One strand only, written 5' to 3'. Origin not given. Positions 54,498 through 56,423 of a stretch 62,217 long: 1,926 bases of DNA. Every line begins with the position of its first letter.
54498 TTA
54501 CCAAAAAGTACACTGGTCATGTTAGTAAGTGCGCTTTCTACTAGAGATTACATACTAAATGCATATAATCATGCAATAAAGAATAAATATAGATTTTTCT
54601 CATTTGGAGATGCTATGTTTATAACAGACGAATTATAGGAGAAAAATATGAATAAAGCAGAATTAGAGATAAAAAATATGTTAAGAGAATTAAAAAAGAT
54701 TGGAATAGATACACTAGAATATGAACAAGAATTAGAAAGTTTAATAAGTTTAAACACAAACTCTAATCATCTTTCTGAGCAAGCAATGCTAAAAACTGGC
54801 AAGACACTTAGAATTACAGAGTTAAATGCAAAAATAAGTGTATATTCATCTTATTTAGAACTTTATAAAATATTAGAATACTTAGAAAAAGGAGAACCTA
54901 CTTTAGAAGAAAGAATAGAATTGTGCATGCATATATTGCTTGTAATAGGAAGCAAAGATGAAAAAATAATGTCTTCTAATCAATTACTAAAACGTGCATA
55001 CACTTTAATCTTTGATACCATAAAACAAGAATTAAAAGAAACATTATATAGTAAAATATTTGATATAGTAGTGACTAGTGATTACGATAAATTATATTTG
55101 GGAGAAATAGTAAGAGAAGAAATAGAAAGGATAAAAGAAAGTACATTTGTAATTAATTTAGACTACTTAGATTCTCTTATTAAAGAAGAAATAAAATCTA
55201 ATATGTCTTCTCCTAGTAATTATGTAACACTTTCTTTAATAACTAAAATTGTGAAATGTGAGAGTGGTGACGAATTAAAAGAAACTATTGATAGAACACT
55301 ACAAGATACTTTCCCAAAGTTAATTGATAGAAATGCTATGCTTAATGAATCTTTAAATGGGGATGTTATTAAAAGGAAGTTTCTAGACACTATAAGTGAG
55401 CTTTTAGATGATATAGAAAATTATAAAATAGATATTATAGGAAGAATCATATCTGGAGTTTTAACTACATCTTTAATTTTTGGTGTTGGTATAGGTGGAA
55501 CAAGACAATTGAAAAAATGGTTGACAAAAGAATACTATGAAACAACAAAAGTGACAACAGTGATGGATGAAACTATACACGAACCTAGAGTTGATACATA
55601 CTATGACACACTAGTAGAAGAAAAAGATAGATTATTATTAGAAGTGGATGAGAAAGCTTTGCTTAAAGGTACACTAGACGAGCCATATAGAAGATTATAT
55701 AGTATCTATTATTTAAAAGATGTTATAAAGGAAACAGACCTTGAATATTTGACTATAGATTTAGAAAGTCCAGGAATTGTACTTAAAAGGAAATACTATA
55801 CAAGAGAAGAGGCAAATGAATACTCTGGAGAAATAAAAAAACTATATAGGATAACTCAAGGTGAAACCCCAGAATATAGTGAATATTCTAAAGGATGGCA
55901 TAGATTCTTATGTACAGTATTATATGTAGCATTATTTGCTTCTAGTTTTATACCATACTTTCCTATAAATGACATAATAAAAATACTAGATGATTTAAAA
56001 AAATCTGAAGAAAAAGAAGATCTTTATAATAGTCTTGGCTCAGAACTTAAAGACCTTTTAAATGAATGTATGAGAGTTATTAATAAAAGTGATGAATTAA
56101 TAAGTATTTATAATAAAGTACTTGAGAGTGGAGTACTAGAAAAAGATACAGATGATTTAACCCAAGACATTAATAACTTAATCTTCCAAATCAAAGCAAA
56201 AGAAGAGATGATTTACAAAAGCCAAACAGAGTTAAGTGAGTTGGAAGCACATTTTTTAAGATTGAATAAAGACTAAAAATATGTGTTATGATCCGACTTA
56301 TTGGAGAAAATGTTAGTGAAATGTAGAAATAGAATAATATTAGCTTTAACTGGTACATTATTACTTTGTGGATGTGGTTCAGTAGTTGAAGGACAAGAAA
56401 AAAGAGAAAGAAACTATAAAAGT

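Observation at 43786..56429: Operon-like array of seven diverged paralogs encoding 500-560-aa two-TM membrane proteins of no recognisable family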

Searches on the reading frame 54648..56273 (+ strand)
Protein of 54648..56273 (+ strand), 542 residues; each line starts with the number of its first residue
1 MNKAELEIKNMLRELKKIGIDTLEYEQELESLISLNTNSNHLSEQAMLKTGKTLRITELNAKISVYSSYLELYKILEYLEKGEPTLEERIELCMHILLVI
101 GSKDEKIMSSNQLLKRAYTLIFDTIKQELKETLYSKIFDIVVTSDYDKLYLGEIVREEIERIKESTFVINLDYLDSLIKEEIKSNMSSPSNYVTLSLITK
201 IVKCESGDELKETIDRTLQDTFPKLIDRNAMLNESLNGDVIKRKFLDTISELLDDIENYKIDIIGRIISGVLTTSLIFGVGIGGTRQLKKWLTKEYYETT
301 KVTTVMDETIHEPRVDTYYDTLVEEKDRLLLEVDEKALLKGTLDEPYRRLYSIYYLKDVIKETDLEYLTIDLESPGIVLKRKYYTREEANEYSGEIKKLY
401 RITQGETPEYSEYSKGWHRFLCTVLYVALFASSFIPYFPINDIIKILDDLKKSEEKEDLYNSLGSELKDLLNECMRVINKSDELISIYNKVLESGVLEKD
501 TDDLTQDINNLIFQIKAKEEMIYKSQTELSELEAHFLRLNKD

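Call 5: search_protein_families(library=pfam, proteins=[window:54648-56273:+], max_evalue=1)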
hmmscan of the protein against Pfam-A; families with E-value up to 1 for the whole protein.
window:54648-56273:+ (542 aa): 1 family
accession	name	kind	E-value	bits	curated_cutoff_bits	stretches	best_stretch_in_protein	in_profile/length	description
PF05003.17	DUF668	-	0.14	13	24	0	450-483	27-60/89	Protein of unknown function (DUF668)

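Call 7: search_protein_families(library=ncbifam, proteins=[window:54648-56273:+], max_evalue=1)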
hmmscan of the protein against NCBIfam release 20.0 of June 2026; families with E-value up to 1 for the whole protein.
window:54648-56273:+ (542 aa): 0 families

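Call 29: search_protein_families(library=phrogs, proteins=[window:54648-56273:+], max_evalue=0.01)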
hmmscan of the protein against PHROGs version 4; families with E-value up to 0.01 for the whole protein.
window:54648-56273:+ (542 aa): 1 family
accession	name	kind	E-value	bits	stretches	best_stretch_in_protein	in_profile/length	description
phrog_19799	-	unknown function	0.0025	19.3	1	135-211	24-99/121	-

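Call 56: find_related_loci(query=window:54648-56273:+, collection=viral_contigs, flank=10000)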
Query window:54648-56273:+ (542 aa) in viral_contigs; peptide patterns used: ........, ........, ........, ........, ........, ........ (x = any residue, [..] = any of these).
38 stretches matched a pattern, but none encodes a relative of the query by tblastn (E <= 1e-3).

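Call 60: search_protein_families(library=padloc, proteins=[window:54648-56273:+], max_evalue=0.01)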
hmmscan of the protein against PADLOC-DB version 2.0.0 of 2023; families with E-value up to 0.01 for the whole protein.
window:54648-56273:+ (542 aa): 0 families
